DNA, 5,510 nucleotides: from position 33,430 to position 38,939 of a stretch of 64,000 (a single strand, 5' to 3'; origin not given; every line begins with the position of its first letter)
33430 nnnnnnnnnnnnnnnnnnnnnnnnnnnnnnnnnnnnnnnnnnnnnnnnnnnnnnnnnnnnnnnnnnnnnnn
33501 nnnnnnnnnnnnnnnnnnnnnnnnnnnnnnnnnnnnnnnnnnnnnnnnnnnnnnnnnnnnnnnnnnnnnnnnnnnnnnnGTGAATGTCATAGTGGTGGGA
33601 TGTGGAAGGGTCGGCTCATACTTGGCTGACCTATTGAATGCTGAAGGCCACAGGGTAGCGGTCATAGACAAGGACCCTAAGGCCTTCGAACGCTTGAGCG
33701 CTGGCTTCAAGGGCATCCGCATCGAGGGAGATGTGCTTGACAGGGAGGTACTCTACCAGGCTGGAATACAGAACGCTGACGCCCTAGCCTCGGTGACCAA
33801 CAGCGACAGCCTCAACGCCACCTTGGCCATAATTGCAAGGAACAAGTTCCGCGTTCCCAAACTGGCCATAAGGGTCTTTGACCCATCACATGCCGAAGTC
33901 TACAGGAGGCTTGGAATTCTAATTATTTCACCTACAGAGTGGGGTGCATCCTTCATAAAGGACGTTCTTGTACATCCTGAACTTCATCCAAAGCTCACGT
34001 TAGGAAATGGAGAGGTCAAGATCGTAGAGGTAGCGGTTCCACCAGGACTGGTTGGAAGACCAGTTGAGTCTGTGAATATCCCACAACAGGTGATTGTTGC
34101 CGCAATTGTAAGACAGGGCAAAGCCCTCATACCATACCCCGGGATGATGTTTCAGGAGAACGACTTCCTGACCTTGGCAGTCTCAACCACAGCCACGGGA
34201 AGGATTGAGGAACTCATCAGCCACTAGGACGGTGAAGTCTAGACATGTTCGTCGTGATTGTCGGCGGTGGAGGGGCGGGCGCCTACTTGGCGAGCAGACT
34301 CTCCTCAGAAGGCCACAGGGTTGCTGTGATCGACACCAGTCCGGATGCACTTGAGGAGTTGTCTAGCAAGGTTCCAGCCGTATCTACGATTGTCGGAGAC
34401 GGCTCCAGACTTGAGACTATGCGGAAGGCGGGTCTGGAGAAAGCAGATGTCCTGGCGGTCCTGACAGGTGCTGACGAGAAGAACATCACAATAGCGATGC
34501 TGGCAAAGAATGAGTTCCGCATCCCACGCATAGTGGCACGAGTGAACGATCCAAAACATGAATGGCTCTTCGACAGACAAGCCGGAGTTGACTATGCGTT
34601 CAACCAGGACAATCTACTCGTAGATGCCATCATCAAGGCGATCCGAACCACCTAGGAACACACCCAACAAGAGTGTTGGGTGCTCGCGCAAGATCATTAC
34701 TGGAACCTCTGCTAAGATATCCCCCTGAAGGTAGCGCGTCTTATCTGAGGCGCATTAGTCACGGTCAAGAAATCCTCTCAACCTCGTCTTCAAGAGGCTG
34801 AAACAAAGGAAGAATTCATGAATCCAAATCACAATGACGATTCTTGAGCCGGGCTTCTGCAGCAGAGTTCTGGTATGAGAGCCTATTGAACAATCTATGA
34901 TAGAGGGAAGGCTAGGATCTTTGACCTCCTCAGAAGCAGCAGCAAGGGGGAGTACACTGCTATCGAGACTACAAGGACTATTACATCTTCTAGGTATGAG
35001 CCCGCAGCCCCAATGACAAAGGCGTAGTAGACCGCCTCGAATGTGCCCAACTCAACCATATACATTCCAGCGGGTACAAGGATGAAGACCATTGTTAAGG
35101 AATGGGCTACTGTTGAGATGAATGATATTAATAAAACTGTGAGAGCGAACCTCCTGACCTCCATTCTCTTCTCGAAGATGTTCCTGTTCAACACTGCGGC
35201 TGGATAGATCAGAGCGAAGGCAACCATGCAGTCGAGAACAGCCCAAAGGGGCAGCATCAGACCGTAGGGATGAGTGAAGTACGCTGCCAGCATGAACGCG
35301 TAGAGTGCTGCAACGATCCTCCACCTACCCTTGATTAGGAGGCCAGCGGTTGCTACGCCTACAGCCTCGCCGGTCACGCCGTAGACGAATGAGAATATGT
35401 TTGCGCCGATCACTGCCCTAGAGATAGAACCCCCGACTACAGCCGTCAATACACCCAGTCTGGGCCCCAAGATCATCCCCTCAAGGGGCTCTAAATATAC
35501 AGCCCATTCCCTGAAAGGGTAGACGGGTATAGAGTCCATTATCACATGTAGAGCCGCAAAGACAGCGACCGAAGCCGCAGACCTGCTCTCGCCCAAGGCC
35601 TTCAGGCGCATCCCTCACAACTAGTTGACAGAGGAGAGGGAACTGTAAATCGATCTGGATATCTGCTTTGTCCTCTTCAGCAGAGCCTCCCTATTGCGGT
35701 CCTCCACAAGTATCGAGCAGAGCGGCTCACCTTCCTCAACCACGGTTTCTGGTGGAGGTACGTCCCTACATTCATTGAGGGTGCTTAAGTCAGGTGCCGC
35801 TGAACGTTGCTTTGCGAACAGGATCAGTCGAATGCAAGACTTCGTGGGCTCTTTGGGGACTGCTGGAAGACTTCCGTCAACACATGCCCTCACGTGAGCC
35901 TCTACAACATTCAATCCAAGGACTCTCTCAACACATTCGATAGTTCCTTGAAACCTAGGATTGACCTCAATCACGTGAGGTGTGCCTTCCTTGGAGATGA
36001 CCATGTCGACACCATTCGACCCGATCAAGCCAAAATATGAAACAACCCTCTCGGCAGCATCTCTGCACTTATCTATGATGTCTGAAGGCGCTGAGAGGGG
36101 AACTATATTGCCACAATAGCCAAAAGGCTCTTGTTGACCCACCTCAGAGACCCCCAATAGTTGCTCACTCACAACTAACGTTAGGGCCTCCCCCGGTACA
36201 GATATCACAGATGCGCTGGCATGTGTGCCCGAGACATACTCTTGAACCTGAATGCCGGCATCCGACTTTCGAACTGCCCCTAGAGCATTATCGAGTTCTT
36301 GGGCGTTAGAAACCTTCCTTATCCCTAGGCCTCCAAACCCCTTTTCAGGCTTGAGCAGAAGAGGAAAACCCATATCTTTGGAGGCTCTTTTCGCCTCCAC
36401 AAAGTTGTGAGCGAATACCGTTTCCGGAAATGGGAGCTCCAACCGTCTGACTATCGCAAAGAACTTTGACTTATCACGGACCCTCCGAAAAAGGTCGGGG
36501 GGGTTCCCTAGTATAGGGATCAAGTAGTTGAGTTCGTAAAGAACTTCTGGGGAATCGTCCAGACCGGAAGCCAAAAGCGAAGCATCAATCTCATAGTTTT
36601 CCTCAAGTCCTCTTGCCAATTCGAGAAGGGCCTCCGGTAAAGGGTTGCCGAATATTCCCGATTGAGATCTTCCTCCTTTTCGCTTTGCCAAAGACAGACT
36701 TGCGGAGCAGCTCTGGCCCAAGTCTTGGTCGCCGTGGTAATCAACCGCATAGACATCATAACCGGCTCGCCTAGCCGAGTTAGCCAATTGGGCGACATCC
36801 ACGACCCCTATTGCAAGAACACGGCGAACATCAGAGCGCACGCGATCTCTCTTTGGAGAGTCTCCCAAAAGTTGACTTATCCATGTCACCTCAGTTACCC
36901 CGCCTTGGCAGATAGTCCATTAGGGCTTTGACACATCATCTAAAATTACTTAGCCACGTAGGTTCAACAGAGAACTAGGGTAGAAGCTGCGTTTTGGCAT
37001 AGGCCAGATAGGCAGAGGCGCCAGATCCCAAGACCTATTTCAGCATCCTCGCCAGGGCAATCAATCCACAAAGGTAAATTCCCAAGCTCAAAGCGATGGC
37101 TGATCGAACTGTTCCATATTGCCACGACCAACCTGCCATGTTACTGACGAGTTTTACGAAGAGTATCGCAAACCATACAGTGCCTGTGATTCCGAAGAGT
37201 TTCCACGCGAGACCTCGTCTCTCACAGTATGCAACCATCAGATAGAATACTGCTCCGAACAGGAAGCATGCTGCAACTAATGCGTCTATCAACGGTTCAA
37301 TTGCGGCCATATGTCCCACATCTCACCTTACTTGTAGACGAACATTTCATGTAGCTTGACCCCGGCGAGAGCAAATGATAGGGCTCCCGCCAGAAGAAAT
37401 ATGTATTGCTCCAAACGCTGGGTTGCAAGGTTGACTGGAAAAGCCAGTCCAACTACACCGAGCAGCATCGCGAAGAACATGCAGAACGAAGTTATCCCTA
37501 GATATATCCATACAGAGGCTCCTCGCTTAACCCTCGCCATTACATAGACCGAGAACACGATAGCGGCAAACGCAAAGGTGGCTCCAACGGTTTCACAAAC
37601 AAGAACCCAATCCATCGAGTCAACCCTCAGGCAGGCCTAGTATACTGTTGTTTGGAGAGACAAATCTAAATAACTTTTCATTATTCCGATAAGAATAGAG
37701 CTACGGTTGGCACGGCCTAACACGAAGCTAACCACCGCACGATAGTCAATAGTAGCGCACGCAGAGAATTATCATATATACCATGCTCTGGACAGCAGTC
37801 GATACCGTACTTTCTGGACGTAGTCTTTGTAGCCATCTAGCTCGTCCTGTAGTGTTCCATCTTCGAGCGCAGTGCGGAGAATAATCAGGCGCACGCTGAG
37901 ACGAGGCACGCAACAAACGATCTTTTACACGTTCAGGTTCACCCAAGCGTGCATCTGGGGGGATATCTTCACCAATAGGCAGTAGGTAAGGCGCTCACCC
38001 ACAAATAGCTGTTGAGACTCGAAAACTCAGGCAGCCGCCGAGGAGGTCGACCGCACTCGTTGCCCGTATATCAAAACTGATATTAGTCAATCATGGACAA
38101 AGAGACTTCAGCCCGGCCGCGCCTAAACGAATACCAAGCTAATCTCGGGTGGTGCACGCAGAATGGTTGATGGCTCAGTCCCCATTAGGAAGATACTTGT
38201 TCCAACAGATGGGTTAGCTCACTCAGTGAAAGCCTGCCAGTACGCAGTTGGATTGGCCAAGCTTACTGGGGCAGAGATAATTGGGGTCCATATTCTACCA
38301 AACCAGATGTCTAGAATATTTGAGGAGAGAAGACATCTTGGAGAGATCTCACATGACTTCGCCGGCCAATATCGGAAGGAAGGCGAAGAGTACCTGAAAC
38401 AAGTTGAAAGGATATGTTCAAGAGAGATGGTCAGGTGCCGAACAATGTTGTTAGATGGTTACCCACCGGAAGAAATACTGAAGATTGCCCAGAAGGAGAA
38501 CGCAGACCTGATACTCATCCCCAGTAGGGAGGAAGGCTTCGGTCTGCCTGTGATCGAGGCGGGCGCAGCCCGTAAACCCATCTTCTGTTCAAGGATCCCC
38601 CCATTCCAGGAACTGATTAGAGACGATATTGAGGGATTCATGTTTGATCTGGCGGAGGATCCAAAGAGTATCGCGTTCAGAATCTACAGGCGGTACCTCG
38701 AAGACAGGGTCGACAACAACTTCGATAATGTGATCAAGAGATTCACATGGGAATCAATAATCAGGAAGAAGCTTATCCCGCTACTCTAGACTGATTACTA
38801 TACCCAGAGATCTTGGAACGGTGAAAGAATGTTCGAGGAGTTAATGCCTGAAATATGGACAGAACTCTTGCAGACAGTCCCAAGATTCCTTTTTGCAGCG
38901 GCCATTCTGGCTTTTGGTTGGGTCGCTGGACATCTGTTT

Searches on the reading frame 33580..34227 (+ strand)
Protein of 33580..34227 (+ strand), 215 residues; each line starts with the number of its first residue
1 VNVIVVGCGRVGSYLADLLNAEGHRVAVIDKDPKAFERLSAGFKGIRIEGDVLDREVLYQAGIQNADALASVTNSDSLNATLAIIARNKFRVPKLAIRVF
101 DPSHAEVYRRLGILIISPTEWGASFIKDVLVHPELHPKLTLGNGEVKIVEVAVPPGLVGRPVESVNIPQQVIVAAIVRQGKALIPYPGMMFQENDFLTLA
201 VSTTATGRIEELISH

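Call 31: search_protein_families(library=pfam, proteins=[window:33580-34227:+])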
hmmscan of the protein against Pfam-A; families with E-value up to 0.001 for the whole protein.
window:33580-34227:+ (215 aa): 8 families
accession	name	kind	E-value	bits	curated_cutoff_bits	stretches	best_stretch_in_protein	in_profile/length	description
PF02254.24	TrkA_N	-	3.9e-25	88.9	23.8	1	3-113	1-110/116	TrkA-N domain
PF02080.26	TrkA_C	-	4e-09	36.7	27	1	149-213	2-70/71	TrkA-C domain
PF03435.24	Sacchrp_dh_NADP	-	1.1e-05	26.2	25.1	1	3-70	1-73/129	Saccharopine dehydrogenase NADP binding domain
PF13241.12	NAD_binding_7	-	4.5e-05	24.4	22.1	1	2-88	9-84/104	Putative NAD(P)-binding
PF02558.23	ApbA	-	8.6e-05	22.6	22.2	1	3-60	1-54/150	Ketopantoate reductase PanE/ApbA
PF03721.20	UDPG_MGDP_dh_N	-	0.00014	21.9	27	1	1-43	1-43/187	UDP-glucose/GDP-mannose dehydrogenase family, NAD binding domain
PF01370.27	Epimerase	-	0.00024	21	20.9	1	4-61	2-59/240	NAD dependent epimerase/dehydratase family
PF02737.24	3HCDH_N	-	0.00057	20.3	22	1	2-45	1-44/180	3-hydroxyacyl-CoA dehydrogenase, NAD binding domain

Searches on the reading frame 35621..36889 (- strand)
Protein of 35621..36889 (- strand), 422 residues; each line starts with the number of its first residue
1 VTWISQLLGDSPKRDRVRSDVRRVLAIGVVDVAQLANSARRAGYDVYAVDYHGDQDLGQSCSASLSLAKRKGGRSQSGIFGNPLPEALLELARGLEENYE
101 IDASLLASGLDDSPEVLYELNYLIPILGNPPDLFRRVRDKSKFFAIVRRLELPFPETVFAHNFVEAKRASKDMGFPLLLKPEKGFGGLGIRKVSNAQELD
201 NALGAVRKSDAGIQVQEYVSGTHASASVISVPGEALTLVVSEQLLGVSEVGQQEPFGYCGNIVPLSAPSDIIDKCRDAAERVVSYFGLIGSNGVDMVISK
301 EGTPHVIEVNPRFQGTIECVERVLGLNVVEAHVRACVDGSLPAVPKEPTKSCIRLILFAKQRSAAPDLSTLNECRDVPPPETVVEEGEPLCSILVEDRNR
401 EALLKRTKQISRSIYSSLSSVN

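Call 31: search_protein_families(library=pfam, proteins=[window:35621-36889:-])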
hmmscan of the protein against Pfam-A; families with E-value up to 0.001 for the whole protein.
window:35621-36889:- (422 aa): 8 families
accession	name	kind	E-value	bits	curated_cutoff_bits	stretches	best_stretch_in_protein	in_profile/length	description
PF02655.19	ATP-grasp_3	-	2.3e-28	99.7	23.2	1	138-316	2-160/160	ATP-grasp domain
PF02786.22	CPSase_L_D2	-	1.9e-11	44.3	19.8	1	139-206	1-71/211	Carbamoyl-phosphate synthase L chain, ATP binding domain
PF07478.18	Dala_Dala_lig_C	-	1.7e-09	37.9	24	1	167-311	29-174/204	D-ala D-ala ligase C-terminus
PF14397.11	ATPgrasp_ST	-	2.6e-09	37.2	31.4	1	129-198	11-84/278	Sugar-transfer associated ATP-grasp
PF02222.28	ATP-grasp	-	1.2e-06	28.8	27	1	147-312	3-162/179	ATP-grasp domain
PF08443.16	RimK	-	2.1e-05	24.7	21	1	138-329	2-181/188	RimK-like ATP-grasp domain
PF15632.11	ATPgrasp_Ter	-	2.3e-05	24.6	29.1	1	275-344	49-116/131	ATP-grasp in the biosynthetic pathway with Ter operon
PF13535.11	ATP-grasp_4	-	2.7e-05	24.3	27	0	174-211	2-39/160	ATP-grasp domain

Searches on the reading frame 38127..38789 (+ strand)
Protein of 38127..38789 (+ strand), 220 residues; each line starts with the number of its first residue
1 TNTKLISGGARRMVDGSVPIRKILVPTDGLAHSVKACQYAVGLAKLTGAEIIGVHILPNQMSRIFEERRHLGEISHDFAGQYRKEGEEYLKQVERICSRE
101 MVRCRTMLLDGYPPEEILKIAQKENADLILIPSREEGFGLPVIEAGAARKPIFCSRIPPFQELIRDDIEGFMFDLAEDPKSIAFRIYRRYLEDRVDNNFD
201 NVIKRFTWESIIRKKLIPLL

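Call 7: search_protein_families(library=pfam, proteins=[window:38127-38789:+])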
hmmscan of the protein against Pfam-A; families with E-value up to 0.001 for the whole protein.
window:38127-38789:+ (220 aa): 4 families
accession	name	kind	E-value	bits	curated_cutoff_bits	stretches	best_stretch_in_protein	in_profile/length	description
PF00582.32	Usp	-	2.2e-14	54.6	24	1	20-137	2-115/141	Universal stress protein family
PF00534.26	Glycos_transf_1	-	2.6e-13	50.3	26.4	1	79-188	53-154/172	Glycosyl transferases group 1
PF13692.12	Glyco_trans_1_4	-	1e-09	39.3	27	1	53-187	16-137/142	Glycosyl transferases group 1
PF20706.3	GT4-conflict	-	5.6e-06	26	26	1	121-167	277-323/385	Family 4 Glycosyltransferase in conflict systems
